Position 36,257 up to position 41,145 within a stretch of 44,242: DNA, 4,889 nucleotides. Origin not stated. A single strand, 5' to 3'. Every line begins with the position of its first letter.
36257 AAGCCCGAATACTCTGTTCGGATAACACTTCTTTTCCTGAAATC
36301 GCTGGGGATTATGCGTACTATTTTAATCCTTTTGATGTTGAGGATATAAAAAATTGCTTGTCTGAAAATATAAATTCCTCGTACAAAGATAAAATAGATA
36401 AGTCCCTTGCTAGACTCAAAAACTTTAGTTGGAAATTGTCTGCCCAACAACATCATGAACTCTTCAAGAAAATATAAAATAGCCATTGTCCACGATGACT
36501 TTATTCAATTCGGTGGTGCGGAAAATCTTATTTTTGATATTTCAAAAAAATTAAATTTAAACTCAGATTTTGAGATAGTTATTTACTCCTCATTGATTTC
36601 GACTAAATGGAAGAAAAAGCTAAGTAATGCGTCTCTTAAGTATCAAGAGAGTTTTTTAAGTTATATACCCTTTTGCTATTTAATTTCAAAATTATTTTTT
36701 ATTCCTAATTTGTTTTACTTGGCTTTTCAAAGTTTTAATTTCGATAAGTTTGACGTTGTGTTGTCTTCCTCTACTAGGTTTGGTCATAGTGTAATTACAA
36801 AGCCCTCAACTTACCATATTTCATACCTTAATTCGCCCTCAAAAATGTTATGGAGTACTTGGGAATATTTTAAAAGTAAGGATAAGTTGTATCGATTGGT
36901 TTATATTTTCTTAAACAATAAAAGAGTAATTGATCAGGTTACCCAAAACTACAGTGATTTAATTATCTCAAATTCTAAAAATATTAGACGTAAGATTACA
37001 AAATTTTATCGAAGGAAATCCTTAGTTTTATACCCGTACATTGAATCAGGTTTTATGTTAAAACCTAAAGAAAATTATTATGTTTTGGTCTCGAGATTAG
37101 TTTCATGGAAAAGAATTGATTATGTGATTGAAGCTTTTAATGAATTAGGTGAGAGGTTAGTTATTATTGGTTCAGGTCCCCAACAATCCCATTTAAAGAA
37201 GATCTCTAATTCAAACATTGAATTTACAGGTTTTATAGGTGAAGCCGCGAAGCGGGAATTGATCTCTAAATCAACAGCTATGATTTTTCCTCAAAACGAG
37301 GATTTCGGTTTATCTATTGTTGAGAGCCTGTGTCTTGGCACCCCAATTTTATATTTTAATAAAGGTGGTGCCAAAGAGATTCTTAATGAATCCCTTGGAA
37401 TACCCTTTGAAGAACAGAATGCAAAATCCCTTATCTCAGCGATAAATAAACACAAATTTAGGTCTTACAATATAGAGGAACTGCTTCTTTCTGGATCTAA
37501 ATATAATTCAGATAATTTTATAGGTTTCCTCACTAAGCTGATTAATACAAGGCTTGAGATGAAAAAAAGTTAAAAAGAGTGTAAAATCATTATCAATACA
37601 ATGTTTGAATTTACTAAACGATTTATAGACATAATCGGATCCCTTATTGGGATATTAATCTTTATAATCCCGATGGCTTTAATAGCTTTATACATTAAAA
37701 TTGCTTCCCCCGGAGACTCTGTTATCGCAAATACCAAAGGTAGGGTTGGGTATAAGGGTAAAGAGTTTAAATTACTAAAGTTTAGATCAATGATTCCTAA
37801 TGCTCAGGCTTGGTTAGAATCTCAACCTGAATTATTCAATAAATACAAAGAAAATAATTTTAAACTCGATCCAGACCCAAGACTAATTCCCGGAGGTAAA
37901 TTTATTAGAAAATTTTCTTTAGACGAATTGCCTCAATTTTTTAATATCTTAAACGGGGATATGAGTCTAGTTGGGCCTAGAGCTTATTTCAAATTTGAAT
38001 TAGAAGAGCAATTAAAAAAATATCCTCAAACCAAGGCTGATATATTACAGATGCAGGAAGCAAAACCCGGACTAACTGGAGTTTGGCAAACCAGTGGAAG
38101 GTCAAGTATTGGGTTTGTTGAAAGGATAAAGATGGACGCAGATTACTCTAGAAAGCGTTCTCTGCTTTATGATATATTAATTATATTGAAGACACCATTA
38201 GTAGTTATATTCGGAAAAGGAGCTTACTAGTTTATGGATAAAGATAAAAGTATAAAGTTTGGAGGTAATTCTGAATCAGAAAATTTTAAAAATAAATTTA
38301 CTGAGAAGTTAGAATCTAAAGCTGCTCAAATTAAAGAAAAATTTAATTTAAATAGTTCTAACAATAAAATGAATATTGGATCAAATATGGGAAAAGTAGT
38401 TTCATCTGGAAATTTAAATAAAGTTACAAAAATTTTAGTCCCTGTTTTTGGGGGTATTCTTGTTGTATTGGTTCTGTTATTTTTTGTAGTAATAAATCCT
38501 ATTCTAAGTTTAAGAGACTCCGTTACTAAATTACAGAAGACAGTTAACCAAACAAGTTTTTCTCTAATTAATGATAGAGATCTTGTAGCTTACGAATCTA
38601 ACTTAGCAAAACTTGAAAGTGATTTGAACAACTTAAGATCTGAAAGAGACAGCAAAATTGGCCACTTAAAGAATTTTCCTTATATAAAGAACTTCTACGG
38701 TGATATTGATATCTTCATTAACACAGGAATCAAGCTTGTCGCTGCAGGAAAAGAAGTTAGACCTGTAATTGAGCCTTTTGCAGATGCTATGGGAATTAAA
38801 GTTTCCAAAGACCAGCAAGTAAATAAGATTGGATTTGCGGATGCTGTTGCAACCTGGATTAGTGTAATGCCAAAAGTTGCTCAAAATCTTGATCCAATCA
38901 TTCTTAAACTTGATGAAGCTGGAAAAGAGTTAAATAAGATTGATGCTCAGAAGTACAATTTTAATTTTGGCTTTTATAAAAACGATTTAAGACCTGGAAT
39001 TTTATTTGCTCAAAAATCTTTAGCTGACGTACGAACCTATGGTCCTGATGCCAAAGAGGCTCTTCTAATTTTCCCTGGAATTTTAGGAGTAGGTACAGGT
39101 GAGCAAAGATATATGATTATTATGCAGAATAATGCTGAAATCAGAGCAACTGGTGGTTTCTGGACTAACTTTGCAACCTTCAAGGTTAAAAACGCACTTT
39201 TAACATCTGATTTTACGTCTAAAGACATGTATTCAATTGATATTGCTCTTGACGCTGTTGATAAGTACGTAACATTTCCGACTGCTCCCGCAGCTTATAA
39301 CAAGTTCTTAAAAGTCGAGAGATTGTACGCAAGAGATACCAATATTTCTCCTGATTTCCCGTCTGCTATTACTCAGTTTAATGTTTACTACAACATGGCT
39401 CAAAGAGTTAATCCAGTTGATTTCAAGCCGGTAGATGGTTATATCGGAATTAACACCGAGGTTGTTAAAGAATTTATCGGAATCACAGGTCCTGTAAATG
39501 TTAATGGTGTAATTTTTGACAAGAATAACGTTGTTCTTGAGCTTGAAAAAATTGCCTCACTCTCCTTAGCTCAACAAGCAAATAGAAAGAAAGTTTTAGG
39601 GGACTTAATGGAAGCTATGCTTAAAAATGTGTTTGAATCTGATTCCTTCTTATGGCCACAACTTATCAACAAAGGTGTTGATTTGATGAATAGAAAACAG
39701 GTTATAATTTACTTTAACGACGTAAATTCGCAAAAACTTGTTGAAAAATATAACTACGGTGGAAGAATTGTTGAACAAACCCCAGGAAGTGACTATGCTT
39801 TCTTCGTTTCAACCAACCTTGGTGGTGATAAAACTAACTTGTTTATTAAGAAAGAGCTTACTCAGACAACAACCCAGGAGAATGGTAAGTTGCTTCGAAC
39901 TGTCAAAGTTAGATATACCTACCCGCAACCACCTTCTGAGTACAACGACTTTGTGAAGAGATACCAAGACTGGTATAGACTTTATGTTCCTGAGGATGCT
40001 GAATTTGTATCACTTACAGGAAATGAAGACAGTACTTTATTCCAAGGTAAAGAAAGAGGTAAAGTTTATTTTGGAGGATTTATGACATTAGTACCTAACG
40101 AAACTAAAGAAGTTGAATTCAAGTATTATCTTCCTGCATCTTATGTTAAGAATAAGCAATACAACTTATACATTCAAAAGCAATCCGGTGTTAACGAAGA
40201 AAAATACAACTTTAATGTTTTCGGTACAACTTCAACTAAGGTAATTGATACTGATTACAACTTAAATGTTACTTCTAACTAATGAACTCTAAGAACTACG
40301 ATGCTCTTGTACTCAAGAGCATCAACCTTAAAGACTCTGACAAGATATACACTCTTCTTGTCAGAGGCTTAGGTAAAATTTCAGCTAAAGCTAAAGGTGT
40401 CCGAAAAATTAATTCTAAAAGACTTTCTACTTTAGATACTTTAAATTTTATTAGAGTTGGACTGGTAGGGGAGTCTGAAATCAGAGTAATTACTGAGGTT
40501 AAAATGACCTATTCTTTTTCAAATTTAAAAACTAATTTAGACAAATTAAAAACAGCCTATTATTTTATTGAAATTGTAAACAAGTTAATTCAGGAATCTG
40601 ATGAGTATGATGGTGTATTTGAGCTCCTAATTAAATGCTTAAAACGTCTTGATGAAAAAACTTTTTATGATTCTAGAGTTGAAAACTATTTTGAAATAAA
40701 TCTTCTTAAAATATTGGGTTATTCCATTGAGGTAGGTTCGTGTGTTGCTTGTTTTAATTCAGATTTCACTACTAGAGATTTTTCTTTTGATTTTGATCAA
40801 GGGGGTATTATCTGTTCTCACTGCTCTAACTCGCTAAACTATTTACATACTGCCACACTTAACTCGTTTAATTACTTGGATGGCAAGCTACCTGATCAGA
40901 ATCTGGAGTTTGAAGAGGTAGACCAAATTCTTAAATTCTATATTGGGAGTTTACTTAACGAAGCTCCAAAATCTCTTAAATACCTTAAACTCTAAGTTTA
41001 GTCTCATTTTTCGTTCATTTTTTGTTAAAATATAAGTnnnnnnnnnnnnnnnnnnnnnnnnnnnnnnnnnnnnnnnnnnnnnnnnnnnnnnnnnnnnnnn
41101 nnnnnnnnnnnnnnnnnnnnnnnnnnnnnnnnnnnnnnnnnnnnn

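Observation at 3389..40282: About 37-kb, almost unidirectional glycan super-locus with roughly 21 glycosyltransferase domains, six of them GT-C-type membrane enzymes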

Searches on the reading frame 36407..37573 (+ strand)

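Call 5: search_protein_families(library=pfam, proteins=[window:36407-37573:+], max_evalue=0.01)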
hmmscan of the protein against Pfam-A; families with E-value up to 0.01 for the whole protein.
window:36407-37573:+ (388 aa): 3 families
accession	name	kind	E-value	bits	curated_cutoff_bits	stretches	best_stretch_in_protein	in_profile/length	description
PF00534.26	Glycos_transf_1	-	3.7e-22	79.1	26.4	1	219-348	12-154/172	Glycosyl transferases group 1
PF13692.12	Glyco_trans_1_4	-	1.3e-18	68.1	27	1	225-347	4-137/142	Glycosyl transferases group 1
PF20706.3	GT4-conflict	-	0.00061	19.3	26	1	261-343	250-333/385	Family 4 Glycosyltransferase in conflict systems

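Call 51: search_protein_families(library=ncbifam, proteins=[window:36455-37573:+], max_evalue=1e-10)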
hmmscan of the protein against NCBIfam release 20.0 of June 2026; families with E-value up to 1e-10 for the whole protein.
window:36455-37573:+ (372 aa): 0 families

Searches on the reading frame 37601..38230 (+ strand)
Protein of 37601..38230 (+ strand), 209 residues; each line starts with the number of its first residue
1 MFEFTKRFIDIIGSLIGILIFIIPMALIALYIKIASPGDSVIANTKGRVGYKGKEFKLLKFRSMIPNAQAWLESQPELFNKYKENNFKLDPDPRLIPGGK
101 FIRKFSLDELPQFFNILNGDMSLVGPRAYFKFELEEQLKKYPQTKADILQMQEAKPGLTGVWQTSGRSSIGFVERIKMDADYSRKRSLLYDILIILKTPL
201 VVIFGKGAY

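Call 6: search_protein_families(library=pfam, proteins=[window:37601-38230:+], max_evalue=0.01)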
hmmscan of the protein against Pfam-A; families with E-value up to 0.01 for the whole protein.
window:37601-38230:+ (209 aa): 1 family
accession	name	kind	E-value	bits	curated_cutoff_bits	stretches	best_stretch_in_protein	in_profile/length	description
PF02397.22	Bac_transf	-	1.7e-52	178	27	1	6-203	1-178/179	Bacterial sugar transferase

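Call 23: search_protein_families(library=ncbifam, proteins=[window:37601-38230:+], max_evalue=0.001)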
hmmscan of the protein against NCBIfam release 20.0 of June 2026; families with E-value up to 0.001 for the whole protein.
window:37601-38230:+ (209 aa): 10 families
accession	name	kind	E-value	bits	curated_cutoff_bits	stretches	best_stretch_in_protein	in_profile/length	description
TIGR03025.1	EPS_sugtrans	subfamily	1.2e-64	219.2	295.55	1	4-209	256-445/445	exopolysaccharide biosynthesis polyprenyl glycosylphosphotransferase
TIGR03022.1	WbaP_sugtrans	subfamily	3.8e-59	201.2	403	1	4-209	257-456/456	undecaprenyl-phosphate galactose phosphotransferase WbaP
NF052601.1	undeca_RfbP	equivalog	1.4e-52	178.4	330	1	3-207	42-242/244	undecaprenyl-phosphate galactose phosphotransferase family protein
TIGR03023.1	WcaJ_sugtrans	equivalog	1.4e-49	169.6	410.75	1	3-209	260-453/453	undecaprenyl-phosphate glucose phosphotransferase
NF041877.1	EPS_EpsZ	equivalog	4e-45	154.3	800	1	6-208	266-458/459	exopolysaccharide biosynthesis polyisoprenyl-phosphate hexose-1-phosphate transferase EpsZ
NF011751.0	PRK15204.1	equivalog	1.4e-41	142.6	907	1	4-209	278-476/476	undecaprenyl-phosphate galactose phosphotransferase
TIGR03013.1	EpsB_2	subfamily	2.6e-36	125.6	393.35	1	3-208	252-442/443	TIGR03013 family XrtA/PEP-CTERM system glycosyltransferase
NF007518.0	PRK10124.1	equivalog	2.4e-26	92.5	684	1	5-209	273-464/464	undecaprenyl-phosphate glucose phosphotransferase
NF050817.1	PolSacchBiosHfsE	equivalog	1.2e-22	80.3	750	1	5-198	271-455/467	polysaccharide biosynthesis protein HfsE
NF045514.1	glycotran_HepC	equivalog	2.6e-18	66.1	140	1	2-128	113-211/220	heterocyst development glycosyltransferase HepC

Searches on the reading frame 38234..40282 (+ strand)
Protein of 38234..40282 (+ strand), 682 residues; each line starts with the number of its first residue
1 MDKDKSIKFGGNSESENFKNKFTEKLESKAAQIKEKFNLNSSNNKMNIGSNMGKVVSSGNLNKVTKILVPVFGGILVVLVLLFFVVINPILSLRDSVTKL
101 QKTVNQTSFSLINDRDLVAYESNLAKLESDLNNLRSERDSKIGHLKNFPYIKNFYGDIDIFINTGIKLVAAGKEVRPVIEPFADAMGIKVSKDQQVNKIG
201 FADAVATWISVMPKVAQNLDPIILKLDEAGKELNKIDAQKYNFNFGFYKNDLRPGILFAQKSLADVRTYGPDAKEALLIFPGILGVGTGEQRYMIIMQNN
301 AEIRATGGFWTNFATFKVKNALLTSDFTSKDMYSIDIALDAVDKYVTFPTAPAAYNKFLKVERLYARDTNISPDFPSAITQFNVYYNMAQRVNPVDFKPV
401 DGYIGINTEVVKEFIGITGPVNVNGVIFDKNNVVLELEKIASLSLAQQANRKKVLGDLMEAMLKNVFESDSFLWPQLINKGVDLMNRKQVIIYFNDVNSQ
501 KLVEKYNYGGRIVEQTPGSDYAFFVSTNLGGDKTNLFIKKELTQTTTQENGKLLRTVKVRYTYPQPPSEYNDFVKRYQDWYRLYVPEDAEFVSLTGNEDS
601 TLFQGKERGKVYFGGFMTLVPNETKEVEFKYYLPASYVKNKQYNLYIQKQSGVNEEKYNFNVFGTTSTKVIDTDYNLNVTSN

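Call 6: search_protein_families(library=pfam, proteins=[window:38234-40282:+], max_evalue=0.01)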
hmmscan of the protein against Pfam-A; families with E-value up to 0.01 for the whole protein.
window:38234-40282:+ (682 aa): 1 family
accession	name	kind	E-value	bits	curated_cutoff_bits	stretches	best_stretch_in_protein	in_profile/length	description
PF13196.11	DUF4012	-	2.3e-17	64.3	28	1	289-438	2-140/144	Protein of unknown function (DUF4012)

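Call 8: search_protein_families(library=pfam, proteins=[window:38234-40282:+], max_evalue=10)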
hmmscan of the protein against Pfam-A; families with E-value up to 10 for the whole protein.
window:38234-40282:+ (682 aa): 3 families
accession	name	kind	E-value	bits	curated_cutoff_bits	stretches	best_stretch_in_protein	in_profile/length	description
PF13196.11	DUF4012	-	2.3e-17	64.3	28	1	289-438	2-140/144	Protein of unknown function (DUF4012)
PF15012.11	DUF4519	-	0.066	13.8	27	1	62-89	28-55/56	Domain of unknown function (DUF4519)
PF02234.24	CDI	-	0.63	10.6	25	1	226-245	15-34/49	Cyclin-dependent kinase inhibitor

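Call 23: search_protein_families(library=ncbifam, proteins=[window:38234-40282:+], max_evalue=0.001)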
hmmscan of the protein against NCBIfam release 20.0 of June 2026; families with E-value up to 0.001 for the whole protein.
window:38234-40282:+ (682 aa): 0 families

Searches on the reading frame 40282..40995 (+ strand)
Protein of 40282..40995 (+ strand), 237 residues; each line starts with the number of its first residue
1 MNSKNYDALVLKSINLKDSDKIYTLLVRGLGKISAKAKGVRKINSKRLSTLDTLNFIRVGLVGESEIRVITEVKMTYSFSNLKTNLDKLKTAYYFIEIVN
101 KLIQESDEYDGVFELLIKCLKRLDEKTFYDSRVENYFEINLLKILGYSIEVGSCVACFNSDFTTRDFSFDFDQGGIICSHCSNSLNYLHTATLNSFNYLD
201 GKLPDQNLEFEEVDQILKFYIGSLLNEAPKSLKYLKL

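Call 6: search_protein_families(library=pfam, proteins=[window:40282-40995:+], max_evalue=0.01)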
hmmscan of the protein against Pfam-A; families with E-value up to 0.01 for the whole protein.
window:40282-40995:+ (237 aa): 2 families
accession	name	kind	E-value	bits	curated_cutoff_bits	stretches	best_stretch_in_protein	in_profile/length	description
PF02565.21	RecO_C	-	9.7e-18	64.9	22.1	1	85-232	3-156/157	Recombination protein O C terminal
PF11967.14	RecO_N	-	8.2e-13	48.6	27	1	1-79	1-80/80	Recombination protein O N terminal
